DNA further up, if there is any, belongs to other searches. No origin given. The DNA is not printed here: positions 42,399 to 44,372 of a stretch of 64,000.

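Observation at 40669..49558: Bidirectional multiheme-cytochrome / beta-barrel cluster with the architecture of a porin-cytochrome electron conduit (about 42 heme sites)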

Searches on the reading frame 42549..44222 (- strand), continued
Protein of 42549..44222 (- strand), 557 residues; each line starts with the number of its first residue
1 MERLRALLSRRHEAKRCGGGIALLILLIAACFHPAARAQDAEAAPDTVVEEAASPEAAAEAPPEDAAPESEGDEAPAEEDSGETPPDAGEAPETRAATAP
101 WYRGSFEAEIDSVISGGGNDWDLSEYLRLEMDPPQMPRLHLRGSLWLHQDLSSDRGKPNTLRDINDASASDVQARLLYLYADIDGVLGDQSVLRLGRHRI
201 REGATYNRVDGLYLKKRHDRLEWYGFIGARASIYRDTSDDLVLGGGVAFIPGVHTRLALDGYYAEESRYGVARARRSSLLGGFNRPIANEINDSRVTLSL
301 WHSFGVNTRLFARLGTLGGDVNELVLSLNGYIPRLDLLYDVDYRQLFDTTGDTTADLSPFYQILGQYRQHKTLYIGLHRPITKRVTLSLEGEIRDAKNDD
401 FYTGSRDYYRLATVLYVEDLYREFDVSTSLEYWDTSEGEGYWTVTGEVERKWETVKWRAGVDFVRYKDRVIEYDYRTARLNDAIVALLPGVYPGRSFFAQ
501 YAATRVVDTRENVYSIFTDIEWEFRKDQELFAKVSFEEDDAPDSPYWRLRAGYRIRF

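Call 62: list_cluster_members(proteins=[P0206, P0207, P0209, P0212, P0219, P0222, P0228, P0236, P0291, P0240])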
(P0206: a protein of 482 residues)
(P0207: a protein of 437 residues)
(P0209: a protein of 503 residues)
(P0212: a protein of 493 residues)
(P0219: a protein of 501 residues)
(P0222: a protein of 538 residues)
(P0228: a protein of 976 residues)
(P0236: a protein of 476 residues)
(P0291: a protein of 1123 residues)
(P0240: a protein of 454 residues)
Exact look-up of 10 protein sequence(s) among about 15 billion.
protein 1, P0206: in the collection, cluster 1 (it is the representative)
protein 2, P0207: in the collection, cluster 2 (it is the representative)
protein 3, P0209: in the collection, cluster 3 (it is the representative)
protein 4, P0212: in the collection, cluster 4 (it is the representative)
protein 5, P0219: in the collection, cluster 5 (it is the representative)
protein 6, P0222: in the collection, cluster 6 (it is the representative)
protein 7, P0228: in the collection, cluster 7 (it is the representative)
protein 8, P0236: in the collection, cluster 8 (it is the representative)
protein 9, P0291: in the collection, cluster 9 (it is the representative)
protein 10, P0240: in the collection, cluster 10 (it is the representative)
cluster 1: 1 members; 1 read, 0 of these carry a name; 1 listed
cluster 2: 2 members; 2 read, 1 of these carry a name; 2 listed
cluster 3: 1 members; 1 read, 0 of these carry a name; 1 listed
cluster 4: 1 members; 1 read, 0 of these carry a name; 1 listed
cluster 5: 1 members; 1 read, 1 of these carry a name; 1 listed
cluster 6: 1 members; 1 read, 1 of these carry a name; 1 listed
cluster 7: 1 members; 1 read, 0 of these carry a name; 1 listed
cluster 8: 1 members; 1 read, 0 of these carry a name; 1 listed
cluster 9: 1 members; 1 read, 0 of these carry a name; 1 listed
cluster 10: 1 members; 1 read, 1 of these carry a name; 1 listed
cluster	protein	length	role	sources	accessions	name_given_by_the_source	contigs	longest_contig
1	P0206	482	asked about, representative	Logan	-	-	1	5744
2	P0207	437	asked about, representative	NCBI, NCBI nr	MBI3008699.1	MAG: hypothetical protein HYY56_04200 [Candidatus Omnitrophica bacterium] | hypothetical protein [Candidatus Omnitrophota bacterium]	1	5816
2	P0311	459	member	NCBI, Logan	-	-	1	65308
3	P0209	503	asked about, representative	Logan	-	-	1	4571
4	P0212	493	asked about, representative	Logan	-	-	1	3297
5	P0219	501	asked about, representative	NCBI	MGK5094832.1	hypothetical protein WDW89_22830 [Deltaproteobacteria bacterium TL4]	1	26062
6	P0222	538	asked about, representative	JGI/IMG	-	hypothetical protein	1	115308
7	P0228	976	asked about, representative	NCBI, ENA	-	-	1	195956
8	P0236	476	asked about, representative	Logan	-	-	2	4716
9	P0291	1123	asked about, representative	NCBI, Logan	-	-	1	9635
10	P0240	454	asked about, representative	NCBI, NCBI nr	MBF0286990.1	MAG: hypothetical protein HQM14_04160 [SAR324 cluster bacterium] | hypothetical protein [SAR324 cluster bacterium]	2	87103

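Call 63: find_encoding_contigs(protein=P0240, flank=7000, max_places=1)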
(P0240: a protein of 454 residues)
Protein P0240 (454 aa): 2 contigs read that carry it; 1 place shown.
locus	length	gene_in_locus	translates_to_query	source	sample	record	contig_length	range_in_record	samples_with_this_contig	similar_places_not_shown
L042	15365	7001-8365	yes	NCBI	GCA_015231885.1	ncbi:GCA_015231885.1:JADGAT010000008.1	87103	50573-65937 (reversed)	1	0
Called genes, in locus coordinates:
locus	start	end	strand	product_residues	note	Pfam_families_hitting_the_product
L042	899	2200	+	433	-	-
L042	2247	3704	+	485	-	PF02386:TrkH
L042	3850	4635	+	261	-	-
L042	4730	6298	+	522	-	PF07228:SpoIIE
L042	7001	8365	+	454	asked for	-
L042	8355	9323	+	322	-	PF02085:Cytochrom_CIII (faint), PF22113:Mtrc-MtrF_II-IV_dom (faint), PF14522:Cytochrome_C7, PF14537:Cytochrom_c3_2 (faint), PF14522:Cytochrome_C7 (weak)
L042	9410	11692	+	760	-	PF09699:Paired_CXXCH_1 (faint), PF14522:Cytochrome_C7 (faint), PF14537:Cytochrom_c3_2 (faint), PF13435:Cytochrome_C554 (faint), PF22113:Mtrc-MtrF_II-IV_dom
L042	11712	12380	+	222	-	PF22113:Mtrc-MtrF_II-IV_dom (faint), PF09699:Paired_CXXCH_1 (faint), PF14522:Cytochrome_C7 (faint), PF13435:Cytochrome_C554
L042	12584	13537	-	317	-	PF00515:TPR_1 (faint), PF13374:TPR_10 (faint), PF13424:TPR_12 (weak), PF13428:TPR_14 (faint), PF13525:YfiO (weak), PF14559:TPR_19, PF07719:TPR_2 (weak), PF13174:TPR_6 (weak), +1 more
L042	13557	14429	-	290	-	PF00072:Response_reg, PF13581:HATPase_c_2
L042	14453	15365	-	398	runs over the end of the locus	PF00072:Response_reg, PF00512:HisKA, PF02518:HATPase_c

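Call 64: find_encoding_contigs(protein=P0228, flank=7000, max_places=1)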
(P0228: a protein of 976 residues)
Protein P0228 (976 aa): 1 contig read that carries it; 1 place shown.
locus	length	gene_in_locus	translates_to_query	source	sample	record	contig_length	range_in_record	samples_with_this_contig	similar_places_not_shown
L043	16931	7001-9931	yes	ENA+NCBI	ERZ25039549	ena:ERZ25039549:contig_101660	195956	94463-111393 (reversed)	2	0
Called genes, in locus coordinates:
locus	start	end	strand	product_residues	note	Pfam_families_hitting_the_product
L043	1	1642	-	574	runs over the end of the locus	PF27537:HoxH, PF00374:NiFeSe_Hases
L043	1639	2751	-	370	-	PF01058:Oxidored_q6, PF14720:NiFe_hyd_SSU_C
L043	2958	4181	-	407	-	PF13439:Glyco_transf_4, PF13579:Glyco_trans_4_4, PF20706:GT4-conflict, PF00534:Glycos_transf_1, PF13692:Glyco_trans_1_4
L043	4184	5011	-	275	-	PF05721:PhyH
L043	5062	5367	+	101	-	PF01253:SUI1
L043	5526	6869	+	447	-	PF03264:Cytochrom_NNT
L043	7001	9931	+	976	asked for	PF02085:Cytochrom_CIII (faint), PF14522:Cytochrome_C7 (faint), PF22113:Mtrc-MtrF_II-IV_dom (weak)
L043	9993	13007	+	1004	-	PF09699:Paired_CXXCH_1 (faint), PF14522:Cytochrome_C7 (faint), PF14537:Cytochrom_c3_2 (faint), PF22113:Mtrc-MtrF_II-IV_dom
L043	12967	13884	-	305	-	PF02469:Fasciclin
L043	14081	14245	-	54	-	-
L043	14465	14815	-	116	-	PF07589:PEP_exosort_dom (weak)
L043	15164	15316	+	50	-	-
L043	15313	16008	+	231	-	PF17167:Glyco_hydro_94 (weak)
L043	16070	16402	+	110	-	PF01022:HTH_5, PF12840:HTH_20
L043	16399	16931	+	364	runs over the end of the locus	PF01758:SBF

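Call 69: search_solved_structures(query=A1, max_evalue=10)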
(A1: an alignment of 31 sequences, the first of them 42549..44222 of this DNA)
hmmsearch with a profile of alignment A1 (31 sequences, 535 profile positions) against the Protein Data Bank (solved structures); distinct sequences matched with E-value up to 10: 1.
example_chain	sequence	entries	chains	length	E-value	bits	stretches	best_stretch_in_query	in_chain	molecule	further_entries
8u8m_A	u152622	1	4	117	0.33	12.8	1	250-316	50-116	Double-strand telomeric DNA-binding proteins 1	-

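Call 75: find_encoding_contigs(protein=P0219, flank=6000, max_places=1)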
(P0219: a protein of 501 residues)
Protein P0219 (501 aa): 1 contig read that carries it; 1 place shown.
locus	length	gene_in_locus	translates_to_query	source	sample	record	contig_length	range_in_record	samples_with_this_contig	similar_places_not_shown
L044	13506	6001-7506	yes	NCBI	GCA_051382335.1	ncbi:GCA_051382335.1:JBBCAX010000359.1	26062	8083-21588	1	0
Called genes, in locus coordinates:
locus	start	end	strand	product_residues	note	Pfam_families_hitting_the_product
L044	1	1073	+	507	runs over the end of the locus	PF03264:Cytochrom_NNT, PF14522:Cytochrome_C7 (faint)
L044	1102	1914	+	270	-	PF09699:Paired_CXXCH_1 (faint), PF14537:Cytochrom_c3_2 (faint), PF22113:Mtrc-MtrF_II-IV_dom (faint), PF14522:Cytochrome_C7 (weak)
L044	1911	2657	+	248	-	PF09699:Paired_CXXCH_1 (faint), PF14522:Cytochrome_C7 (faint)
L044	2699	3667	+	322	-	PF13484:Fer4_16 (faint), PF13247:Fer4_11, PF12797:Fer4_2 (weak), PF13237:Fer4_10 (weak), PF12838:Fer4_7, PF13187:Fer4_9 (weak), PF13247:Fer4_11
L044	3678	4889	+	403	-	PF03916:NrfD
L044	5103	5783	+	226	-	-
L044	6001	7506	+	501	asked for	-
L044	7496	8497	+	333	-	PF14522:Cytochrome_C7, PF02085:Cytochrom_CIII (faint)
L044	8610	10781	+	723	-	PF14495:Cytochrom_C550 (faint), PF00034:Cytochrom_C (faint), PF02167:Cytochrom_C1 (faint), PF13442:Cytochrome_CBB3 (faint), PF14522:Cytochrome_C7 (faint), PF14537:Cytochrom_c3_2 (faint)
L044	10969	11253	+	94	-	PF04365:BrnT_toxin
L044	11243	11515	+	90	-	PF12441:CopG_antitoxin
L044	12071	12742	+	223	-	PF14522:Cytochrome_C7 (faint)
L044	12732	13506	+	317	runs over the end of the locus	PF00037:Fer4 (faint), PF13247:Fer4_11, PF12797:Fer4_2 (weak), PF12837:Fer4_6 (weak), PF13237:Fer4_10 (weak), PF12838:Fer4_7 (weak), PF13187:Fer4_9 (weak), PF13247:Fer4_11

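Call 76: find_encoding_contigs(protein=P0222, flank=6000, max_places=1)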
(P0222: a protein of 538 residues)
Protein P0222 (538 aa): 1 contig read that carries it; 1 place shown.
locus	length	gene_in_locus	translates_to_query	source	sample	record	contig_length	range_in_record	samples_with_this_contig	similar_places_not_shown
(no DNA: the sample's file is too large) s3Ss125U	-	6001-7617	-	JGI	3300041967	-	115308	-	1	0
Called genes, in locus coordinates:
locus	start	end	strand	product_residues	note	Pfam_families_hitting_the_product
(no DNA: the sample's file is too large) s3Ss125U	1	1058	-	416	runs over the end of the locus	PF23981:DUF7305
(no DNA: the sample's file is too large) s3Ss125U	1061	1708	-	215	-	PF07963:N_methyl (weak)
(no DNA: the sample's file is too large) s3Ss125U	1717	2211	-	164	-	-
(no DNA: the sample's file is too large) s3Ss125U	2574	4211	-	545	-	PF02366:PMT, PF03901:Glyco_transf_22 (weak), PF13231:PMT_2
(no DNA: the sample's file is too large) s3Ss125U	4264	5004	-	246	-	PF00484:Pro_CA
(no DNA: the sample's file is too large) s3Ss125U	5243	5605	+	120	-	-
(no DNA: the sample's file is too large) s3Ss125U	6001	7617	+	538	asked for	-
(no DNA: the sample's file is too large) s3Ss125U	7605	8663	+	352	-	PF02085:Cytochrom_CIII (faint), PF14522:Cytochrome_C7 (weak), PF14537:Cytochrom_c3_2 (weak), PF22113:Mtrc-MtrF_II-IV_dom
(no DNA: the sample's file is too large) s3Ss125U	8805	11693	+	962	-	-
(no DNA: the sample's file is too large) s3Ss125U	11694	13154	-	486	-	PF03264:Cytochrom_NNT, PF14522:Cytochrome_C7 (faint), PF22113:Mtrc-MtrF_II-IV_dom (faint)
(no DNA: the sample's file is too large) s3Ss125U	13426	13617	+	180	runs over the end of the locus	PF04879:Molybdop_Fe4S4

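Call 77: find_encoding_contigs(protein=P0311, flank=6000, max_places=1)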
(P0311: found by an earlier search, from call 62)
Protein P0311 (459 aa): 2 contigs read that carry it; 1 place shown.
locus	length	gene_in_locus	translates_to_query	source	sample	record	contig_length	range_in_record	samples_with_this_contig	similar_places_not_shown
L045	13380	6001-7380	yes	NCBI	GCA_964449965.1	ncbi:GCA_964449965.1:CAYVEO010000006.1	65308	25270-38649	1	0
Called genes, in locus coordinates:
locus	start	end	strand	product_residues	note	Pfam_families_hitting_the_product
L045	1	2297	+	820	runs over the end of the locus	PF13449:Phytase-like (faint), PF06977:SdiA-regulated (faint), PF08450:SGL (faint), PF25021:TEN_NHL (faint), PF01436:NHL (weak), PF01436:NHL, PF24684:Vgb_lyase (weak), PF01436:NHL, +3 more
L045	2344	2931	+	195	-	PF13036:LpoB (weak)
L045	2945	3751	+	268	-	-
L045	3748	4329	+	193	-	-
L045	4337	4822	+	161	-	PF09699:Paired_CXXCH_1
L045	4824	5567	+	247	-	PF22678:Cytochrom_c_NrfB-like (faint), PF02085:Cytochrom_CIII (faint), PF14522:Cytochrome_C7 (faint), PF22113:Mtrc-MtrF_II-IV_dom (faint), PF09699:Paired_CXXCH_1, PF14537:Cytochrom_c3_2 (weak), PF09699:Paired_CXXCH_1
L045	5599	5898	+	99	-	PF25601:AAA_lid_14, PF02954:HTH_8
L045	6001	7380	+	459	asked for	-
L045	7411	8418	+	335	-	PF02085:Cytochrom_CIII (weak), PF14522:Cytochrome_C7 (weak), PF14537:Cytochrom_c3_2 (faint), PF22113:Mtrc-MtrF_II-IV_dom (faint), PF14522:Cytochrome_C7 (weak)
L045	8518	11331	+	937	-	PF13620:CarboxypepD_reg, PF13715:CarbopepD_reg_2, PF14522:Cytochrome_C7 (faint), PF14537:Cytochrom_c3_2 (faint), PF22678:Cytochrom_c_NrfB-like (faint), PF02335:Cytochrom_C552 (faint), PF09699:Paired_CXXCH_1 (weak), PF22113:Mtrc-MtrF_II-IV_dom, +1 more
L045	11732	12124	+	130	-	-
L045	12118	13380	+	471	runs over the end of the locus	PF03264:Cytochrom_NNT, PF02085:Cytochrom_CIII (faint), PF14522:Cytochrome_C7 (faint), PF14537:Cytochrom_c3_2 (weak)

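Call 81: list_cluster_members(proteins=[P0199, P0200, P0203, P0205, P0211, P0213, P0215, P0221, P0229, P0235])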
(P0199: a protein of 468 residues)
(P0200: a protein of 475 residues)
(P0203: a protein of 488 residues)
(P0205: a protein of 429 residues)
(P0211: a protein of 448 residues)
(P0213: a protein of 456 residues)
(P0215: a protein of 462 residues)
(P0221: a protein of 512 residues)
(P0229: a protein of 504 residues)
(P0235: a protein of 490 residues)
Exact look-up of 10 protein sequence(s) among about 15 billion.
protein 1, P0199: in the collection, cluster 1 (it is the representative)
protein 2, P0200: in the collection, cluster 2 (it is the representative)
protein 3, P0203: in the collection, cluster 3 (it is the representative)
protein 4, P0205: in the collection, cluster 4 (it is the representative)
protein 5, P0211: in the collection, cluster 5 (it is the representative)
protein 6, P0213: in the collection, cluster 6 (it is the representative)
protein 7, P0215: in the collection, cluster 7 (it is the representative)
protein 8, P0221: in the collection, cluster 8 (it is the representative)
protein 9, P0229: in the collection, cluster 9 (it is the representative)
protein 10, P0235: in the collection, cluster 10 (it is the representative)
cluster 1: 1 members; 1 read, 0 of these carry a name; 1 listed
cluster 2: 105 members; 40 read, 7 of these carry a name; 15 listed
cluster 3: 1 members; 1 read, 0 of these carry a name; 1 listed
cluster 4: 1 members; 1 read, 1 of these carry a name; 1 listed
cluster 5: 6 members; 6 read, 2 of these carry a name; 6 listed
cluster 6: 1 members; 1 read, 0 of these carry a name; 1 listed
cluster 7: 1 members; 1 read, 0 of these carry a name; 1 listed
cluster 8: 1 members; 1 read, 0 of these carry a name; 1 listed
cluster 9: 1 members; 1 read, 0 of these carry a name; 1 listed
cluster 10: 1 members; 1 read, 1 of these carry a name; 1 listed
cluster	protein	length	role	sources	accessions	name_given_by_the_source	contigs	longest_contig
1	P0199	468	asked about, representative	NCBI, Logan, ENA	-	-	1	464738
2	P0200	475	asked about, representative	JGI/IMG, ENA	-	-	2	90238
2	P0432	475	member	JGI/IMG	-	hypothetical protein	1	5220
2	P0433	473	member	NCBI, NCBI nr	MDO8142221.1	MAG: hypothetical protein Q6358_12035 [Candidatus Brocadiales bacterium] | hypothetical protein [Candidatus Brocadiales bacterium]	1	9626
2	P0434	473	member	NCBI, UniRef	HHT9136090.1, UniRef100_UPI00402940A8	MAG TPA: hypothetical protein ACFYEK_02480 [Candidatus Wunengus sp. YC60] | hypothetical protein n=1 Tax=Candidatus Wunengus sp. YC60 TaxID=3367697 ...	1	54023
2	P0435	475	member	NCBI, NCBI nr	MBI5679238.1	MAG: hypothetical protein HZC52_12295 [Planctomycetes bacterium] | hypothetical protein [Planctomycetota bacterium]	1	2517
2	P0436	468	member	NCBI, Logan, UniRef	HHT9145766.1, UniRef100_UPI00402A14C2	MAG TPA: hypothetical protein ACFYD4_08830 [Candidatus Wunengus sp. YC61] | hypothetical protein n=1 Tax=Candidatus Wunengus sp. YC61 TaxID=3367698 ...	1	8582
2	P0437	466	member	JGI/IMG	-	hypothetical protein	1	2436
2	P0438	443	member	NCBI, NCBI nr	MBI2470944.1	MAG: hypothetical protein HYV59_06830 [Planctomycetes bacterium] | hypothetical protein [Planctomycetota bacterium]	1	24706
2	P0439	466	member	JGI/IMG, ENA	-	-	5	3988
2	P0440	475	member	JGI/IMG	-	-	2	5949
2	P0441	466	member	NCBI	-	-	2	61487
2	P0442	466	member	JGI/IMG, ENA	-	-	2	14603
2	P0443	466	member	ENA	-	-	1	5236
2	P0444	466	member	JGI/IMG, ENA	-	-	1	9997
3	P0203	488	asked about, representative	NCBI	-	-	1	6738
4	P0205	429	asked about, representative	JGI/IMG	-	hypothetical protein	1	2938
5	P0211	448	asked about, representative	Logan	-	-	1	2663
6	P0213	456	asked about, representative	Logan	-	-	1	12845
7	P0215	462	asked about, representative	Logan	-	-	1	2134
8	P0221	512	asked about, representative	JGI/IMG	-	-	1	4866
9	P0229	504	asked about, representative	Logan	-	-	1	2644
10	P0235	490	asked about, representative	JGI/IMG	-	hypothetical protein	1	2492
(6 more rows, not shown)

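Call 82: find_encoding_contigs(protein=P0434, flank=6000, max_places=1)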
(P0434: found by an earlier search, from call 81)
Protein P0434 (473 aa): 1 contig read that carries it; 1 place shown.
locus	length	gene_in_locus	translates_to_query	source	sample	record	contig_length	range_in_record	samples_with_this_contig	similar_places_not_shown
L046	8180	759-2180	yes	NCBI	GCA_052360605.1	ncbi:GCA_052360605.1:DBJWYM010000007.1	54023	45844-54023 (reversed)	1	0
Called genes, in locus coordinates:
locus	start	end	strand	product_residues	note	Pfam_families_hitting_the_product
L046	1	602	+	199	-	PF00929:RNase_T, PF16473:Rv2179c-like (faint)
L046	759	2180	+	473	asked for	-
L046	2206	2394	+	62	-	-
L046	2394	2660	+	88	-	PF05016:ParE_toxin (weak)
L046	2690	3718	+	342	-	PF14522:Cytochrome_C7 (faint), PF22113:Mtrc-MtrF_II-IV_dom (faint)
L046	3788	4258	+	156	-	PF03264:Cytochrom_NNT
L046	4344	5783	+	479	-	PF02335:Cytochrom_C552, PF14522:Cytochrome_C7 (faint)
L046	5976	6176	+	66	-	PF00313:CSD, PF08206:OB_RNB (faint)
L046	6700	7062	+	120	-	PF00011:HSP20 (faint)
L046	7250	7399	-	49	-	-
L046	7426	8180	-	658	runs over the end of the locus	PF13424:TPR_12, PF13414:TPR_11, PF00515:TPR_1, PF13424:TPR_12, PF13431:TPR_17, PF13432:TPR_16, PF00515:TPR_1, PF13414:TPR_11, +16 more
